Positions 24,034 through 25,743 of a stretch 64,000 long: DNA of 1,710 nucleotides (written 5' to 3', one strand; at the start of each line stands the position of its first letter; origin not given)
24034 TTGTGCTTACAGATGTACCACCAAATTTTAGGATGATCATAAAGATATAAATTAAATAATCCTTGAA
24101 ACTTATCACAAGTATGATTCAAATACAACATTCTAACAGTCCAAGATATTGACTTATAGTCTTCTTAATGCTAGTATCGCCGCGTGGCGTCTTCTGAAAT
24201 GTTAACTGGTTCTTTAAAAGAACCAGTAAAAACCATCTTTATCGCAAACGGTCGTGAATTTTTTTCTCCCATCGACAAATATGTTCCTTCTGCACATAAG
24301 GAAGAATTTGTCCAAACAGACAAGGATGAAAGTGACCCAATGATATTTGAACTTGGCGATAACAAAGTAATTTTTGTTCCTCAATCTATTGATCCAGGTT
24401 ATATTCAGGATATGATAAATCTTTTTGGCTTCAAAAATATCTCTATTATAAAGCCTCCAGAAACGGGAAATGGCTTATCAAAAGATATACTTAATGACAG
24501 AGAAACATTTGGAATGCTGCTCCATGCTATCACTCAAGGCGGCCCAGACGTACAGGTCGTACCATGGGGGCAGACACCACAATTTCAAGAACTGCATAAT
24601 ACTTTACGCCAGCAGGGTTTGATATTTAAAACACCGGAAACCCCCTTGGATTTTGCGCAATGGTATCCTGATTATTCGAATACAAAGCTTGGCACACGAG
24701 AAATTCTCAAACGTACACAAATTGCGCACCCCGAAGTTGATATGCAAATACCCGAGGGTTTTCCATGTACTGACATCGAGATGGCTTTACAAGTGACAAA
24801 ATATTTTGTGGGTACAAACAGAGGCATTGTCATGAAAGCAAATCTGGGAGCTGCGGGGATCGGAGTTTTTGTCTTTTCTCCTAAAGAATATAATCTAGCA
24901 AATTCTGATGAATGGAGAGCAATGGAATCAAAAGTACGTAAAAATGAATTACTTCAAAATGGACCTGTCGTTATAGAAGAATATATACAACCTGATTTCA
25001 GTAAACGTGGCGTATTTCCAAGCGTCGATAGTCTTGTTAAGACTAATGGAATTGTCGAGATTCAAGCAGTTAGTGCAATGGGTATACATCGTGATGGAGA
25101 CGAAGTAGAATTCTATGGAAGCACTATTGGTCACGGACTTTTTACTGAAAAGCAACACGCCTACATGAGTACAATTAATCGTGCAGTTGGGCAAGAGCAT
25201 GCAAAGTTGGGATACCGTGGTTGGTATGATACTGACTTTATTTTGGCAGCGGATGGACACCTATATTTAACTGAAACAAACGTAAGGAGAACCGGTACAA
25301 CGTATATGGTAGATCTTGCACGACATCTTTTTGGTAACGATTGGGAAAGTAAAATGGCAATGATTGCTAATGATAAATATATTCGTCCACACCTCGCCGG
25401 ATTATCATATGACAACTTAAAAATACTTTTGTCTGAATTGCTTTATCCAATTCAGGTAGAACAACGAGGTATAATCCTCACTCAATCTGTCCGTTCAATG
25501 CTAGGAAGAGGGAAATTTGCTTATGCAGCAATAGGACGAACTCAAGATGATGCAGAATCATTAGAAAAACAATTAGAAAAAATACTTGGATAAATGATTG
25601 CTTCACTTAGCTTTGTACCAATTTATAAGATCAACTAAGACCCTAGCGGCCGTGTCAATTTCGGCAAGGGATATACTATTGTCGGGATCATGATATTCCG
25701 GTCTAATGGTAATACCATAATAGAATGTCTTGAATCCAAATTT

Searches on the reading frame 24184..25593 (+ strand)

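Call 61: search_protein_families(library=pfam, proteins=[window:24184-25593:+], max_evalue=0.001)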
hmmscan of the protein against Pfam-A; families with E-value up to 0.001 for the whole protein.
window:24184-25593:+ (469 aa): 1 family
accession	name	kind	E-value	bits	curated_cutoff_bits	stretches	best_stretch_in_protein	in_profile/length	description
PF14397.11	ATPgrasp_ST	-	0.00027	20.7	31.4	0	178-271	26-123/278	Sugar-transfer associated ATP-grasp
